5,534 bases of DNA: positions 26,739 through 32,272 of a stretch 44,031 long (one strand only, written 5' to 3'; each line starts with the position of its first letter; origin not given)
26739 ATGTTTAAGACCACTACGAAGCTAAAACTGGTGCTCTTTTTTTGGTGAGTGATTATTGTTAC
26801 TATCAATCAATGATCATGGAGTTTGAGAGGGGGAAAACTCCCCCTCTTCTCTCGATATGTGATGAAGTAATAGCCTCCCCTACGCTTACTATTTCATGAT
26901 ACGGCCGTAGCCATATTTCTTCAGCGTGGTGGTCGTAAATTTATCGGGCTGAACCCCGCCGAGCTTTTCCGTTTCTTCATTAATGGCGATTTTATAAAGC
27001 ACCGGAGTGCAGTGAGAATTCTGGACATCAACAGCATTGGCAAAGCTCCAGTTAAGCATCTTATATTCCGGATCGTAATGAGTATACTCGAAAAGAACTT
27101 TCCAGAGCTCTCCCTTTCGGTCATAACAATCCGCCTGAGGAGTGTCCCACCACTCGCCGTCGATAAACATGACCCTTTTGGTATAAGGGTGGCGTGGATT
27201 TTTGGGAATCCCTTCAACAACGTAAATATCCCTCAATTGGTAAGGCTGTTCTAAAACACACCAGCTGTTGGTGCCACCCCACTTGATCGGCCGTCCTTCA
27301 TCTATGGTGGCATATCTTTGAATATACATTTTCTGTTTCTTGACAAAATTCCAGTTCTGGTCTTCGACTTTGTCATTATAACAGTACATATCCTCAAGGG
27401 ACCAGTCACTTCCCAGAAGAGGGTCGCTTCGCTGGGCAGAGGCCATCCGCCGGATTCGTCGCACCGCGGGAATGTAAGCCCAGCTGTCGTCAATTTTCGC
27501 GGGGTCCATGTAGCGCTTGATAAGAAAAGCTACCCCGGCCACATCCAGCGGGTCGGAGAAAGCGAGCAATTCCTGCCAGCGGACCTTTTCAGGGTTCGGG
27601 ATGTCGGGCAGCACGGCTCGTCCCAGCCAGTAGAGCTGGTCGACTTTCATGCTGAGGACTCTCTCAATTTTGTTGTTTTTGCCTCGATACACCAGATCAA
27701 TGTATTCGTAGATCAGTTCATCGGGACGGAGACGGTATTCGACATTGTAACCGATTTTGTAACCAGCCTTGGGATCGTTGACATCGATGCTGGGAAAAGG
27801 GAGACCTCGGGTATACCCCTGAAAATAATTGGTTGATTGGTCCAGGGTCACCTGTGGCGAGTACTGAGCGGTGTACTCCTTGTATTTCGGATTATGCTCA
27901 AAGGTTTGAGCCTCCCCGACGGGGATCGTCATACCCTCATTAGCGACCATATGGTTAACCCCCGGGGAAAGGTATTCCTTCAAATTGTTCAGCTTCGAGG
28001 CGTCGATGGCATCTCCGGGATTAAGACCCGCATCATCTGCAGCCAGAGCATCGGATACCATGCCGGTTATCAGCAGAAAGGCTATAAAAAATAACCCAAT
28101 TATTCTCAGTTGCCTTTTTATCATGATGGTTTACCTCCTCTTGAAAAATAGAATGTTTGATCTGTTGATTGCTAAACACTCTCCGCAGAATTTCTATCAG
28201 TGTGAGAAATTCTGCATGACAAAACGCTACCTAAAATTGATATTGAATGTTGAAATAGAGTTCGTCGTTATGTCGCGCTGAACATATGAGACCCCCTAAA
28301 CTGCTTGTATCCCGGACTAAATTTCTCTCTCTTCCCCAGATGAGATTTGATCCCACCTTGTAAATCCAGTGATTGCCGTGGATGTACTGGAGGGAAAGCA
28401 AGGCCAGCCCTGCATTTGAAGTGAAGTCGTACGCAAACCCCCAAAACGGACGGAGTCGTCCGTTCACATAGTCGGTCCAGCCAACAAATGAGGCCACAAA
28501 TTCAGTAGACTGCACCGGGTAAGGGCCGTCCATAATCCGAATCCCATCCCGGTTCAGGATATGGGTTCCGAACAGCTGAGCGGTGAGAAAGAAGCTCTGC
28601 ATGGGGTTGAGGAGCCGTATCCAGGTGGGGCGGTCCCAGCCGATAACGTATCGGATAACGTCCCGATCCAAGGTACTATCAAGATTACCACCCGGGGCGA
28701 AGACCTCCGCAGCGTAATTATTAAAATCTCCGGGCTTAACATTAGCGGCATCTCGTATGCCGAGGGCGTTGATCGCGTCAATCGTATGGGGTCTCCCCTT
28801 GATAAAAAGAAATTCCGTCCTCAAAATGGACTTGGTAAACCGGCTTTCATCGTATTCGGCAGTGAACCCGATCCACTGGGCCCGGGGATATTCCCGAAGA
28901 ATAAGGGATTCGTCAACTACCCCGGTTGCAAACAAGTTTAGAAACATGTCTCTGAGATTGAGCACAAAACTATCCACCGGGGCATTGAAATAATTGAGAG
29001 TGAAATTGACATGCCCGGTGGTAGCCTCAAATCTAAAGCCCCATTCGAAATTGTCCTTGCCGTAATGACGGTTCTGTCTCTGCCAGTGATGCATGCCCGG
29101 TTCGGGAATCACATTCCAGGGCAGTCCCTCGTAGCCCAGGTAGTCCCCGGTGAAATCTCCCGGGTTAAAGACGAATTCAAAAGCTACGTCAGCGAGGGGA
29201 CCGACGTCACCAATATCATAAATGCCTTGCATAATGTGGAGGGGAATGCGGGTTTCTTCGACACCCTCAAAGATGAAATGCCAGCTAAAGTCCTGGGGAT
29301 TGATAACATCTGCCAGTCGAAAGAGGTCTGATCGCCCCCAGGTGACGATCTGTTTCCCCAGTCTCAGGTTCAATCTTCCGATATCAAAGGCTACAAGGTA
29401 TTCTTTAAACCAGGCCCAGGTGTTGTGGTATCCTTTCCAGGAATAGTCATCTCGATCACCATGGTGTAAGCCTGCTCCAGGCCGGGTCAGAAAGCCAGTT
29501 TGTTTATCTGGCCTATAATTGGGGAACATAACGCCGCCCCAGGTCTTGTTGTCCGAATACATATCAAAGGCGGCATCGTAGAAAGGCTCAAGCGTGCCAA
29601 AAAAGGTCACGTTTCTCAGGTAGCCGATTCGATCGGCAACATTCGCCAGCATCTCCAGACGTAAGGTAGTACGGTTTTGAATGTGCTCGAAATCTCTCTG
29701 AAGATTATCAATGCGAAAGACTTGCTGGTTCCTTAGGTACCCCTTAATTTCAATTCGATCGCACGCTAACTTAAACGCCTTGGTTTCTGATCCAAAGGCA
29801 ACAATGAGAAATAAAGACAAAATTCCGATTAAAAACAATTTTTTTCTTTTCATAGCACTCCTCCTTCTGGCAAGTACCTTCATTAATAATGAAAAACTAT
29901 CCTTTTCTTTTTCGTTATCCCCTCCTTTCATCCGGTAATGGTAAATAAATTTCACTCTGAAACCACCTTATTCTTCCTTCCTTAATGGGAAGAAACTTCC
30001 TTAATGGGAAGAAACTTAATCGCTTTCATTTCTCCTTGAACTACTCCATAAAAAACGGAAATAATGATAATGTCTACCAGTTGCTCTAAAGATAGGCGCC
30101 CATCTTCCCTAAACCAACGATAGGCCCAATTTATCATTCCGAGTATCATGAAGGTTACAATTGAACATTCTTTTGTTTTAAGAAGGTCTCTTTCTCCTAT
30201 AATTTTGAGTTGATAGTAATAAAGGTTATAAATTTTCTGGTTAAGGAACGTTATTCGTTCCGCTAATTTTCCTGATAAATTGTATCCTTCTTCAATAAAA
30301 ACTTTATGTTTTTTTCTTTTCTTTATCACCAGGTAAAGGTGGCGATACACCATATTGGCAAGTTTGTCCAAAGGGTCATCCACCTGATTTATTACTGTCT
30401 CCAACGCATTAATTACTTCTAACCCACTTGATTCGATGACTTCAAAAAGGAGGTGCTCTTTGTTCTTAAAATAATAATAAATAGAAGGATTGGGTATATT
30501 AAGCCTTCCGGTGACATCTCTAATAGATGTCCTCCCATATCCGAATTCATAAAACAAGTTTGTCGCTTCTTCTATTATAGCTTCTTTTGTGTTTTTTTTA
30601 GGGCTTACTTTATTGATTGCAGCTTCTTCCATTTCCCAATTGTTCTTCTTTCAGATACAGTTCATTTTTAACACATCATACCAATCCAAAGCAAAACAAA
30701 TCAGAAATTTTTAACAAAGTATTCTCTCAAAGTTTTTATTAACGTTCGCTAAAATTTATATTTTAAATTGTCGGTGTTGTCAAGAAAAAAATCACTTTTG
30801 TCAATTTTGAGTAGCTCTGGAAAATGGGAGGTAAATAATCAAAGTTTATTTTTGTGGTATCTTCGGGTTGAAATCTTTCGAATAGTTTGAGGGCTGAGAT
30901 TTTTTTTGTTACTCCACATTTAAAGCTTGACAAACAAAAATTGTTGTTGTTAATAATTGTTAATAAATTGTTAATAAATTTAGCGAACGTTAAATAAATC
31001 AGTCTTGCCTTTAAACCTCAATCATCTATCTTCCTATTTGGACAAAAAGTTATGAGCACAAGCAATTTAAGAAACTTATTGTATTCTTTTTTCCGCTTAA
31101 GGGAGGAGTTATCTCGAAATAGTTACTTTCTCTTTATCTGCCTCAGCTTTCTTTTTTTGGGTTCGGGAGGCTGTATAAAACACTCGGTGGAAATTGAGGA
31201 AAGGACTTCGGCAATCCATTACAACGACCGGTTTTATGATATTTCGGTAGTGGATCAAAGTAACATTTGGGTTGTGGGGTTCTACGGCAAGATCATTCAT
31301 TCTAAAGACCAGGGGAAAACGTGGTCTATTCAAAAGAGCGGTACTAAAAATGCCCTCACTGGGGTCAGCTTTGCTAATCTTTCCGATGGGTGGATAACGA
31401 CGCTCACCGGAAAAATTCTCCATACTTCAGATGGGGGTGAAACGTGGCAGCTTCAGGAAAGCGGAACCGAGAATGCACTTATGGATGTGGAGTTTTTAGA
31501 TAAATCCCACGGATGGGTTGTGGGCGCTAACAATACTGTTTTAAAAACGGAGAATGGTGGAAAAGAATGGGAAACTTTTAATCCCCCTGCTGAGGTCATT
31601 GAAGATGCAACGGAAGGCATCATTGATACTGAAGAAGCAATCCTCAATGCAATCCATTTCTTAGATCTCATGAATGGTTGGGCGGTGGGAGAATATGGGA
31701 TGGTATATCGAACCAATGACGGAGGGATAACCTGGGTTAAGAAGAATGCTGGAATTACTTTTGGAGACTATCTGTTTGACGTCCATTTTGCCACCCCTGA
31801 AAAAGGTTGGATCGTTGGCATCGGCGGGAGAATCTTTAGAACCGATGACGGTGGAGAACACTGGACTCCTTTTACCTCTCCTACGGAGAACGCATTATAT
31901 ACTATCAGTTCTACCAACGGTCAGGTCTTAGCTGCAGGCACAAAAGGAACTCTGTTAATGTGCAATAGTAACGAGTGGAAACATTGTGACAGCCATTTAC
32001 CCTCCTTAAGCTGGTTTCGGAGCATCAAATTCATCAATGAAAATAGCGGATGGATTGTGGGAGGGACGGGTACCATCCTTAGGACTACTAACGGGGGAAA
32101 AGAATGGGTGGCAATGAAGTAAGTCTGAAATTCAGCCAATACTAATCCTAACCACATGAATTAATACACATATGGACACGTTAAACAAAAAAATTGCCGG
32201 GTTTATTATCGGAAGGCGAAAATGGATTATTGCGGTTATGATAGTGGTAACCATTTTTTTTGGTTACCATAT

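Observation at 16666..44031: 27-kb anaerobic catabolic island whose parts fit a methyl-group-to-acyl-CoA and phenolic funnel ending in ring hydrolysis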

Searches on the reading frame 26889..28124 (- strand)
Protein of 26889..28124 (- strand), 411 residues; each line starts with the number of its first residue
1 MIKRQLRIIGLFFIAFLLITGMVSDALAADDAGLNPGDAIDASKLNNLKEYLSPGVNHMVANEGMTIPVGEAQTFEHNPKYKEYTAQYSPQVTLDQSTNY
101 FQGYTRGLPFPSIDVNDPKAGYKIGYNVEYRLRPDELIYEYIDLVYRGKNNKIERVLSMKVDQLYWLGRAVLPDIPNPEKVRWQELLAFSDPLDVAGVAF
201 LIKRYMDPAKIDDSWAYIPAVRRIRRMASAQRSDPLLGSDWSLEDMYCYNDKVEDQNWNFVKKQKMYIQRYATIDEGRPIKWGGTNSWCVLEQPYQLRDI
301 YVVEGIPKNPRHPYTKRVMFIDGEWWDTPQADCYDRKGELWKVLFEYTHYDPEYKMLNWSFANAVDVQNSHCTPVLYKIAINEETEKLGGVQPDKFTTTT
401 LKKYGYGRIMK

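Call 3: search_protein_families(library=pfam, proteins=[window:26889-28124:-])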
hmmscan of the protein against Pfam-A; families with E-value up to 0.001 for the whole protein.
window:26889-28124:- (411 aa): 2 families
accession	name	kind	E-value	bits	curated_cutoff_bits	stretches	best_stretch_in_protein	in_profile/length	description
PF07044.18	DUF1329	-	1.3e-56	192.9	23.1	1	40-400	2-366/368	Protein of unknown function (DUF1329)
PF17131.11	LolA_like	-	7.1e-23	81.6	30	1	185-350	5-136/184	Outer membrane lipoprotein-sorting protein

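Call 6: search_protein_families(library=ncbifam, proteins=[window:26889-28124:-], max_evalue=0.00001)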
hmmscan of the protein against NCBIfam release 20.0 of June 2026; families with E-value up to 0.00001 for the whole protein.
window:26889-28124:- (411 aa): 0 families

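Call 24: find_related_loci(query=window:26889-28124:-, collection=genome_contigs, flank=10000)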
Query window:26889-28124:- (411 aa) in genome_contigs; peptide patterns used: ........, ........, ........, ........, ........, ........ (x = any residue, [..] = any of these).
14 stretches matched a pattern, but none encodes a relative of the query by tblastn (E <= 1e-3).

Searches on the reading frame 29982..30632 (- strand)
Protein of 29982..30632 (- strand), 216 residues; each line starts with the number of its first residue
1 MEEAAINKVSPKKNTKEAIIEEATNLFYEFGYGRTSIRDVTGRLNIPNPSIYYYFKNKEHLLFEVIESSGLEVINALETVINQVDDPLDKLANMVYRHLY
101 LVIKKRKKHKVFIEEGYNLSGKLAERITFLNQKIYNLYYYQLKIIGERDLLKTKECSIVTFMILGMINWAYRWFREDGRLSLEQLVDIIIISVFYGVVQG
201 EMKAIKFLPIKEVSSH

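Call 4: search_protein_families(library=pfam, proteins=[window:29982-30632:-])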
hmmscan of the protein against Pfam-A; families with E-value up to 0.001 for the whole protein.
window:29982-30632:- (216 aa): 2 families
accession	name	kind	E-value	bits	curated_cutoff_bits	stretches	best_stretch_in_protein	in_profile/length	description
PF17932.6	TetR_C_24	-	5.6e-19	68.9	26.4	1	85-193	2-110/114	Tetracyclin repressor-like, C-terminal domain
PF00440.29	TetR_N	-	1.6e-13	50.6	24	1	19-65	1-47/47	Bacterial regulatory proteins, tetR family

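Call 6: search_protein_families(library=ncbifam, proteins=[window:29982-30632:-], max_evalue=0.00001)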
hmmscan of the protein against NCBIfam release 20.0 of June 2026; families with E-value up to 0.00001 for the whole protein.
window:29982-30632:- (216 aa): 12 families
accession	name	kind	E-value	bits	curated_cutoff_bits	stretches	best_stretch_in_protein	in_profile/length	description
NF053878.1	FATransRegFadRBac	equivalog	2.9e-11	43.5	200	1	16-190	5-181/190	fatty acid metabolism transcriptional regulator FadR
NF037937.1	septum_RefZ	equivalog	3.6e-11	43.3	180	1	16-169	1-157/195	forespore capture DNA-binding protein RefZ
NF050111.1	TransRegSACE7040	equivalog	5.2e-10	39.5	250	1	16-142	3-129/186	SACE_7040 family transcriptional regulator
NF041196.1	ScbR_bind_reg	equivalog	1.7e-09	38.1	150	1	14-100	6-92/191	ScbR family autoregulator-binding transcription factor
NF051457.1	acryl_TF_AcuR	equivalog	3.5e-09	36.3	247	1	11-95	14-99/204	acrylate utilization transcriptional regulator AcuR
NF007949.0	PRK10668.1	equivalog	6.4e-09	35.6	271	1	13-115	10-112/216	multidrug efflux transporter transcriptional repressor AcrR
NF053516.1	TranRepPrsAVib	equivalog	2.3e-08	34.1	300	1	11-90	3-82/208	TetR family transcriptional repressor PsrA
NF051852.1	efflux_TF_MtrR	exception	8.1e-08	32.3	280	1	13-114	9-110/205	multidrug efflux system transcriptional repressor MtrR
NF010319.1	PRK13756.1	equivalog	3.5e-06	27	265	1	15-62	3-50/199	tetracycline resistance transcriptional repressor TetR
NF000040.3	Tn10_TetC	equivalog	6.7e-06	26.4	425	1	13-116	12-113/197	tetracyline resistance-associated transcriptional repressor TetC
NF007430.0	PRK09975.1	equivalog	6.7e-06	25.4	274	0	14-104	11-102/220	acrEF/envCD operon transcriptional regulator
TIGR03613.1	RutR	equivalog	6.8e-06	26.1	368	1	14-112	8-105/202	pyrimidine utilization regulatory protein R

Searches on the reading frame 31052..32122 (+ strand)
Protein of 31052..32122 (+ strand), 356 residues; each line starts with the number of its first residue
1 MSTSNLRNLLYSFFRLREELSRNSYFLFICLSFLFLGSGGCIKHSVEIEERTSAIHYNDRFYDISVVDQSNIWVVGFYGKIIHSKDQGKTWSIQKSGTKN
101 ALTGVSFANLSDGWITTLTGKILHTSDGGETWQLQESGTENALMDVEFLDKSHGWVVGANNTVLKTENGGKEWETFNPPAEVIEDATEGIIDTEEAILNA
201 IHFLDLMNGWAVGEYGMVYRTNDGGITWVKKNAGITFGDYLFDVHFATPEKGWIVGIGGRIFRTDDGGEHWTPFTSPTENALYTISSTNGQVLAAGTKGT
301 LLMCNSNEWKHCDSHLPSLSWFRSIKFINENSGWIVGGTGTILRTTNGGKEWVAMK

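Call 4: search_protein_families(library=pfam, proteins=[window:31052-32122:+])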
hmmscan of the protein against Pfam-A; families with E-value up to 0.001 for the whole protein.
window:31052-32122:+ (356 aa): 3 families
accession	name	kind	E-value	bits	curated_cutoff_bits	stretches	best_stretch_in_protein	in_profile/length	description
PF14870.12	PSII_BNR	-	2.7e-37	129.1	27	4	131-175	8-52/303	Photosynthesis system II assembly factor YCF48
PF15902.12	Sortilin-Vps10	-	9.8e-14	51.4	33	2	217-315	2-98/446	Sortilin, neurotensin receptor 3,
PF02012.26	BNR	-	8e-10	37.7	27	0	83-92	2-11/12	BNR/Asp-box repeat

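Call 11: search_protein_families(library=ncbifam, proteins=[window:31052-32122:+], max_evalue=0.00001)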
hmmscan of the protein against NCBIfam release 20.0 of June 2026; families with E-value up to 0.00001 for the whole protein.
window:31052-32122:+ (356 aa): 2 families
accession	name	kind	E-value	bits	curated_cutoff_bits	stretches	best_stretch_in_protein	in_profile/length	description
NF010237.0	PRK13684.1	equivalog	2.3e-42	145.2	326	4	192-273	43-123/334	photosynthesis system II assembly factor Ycf48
NF045728.1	glycosyl_F510_1955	equivalog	2.3e-12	46.7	175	1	70-177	103-214/246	F510_1955 family glycosylhydrolase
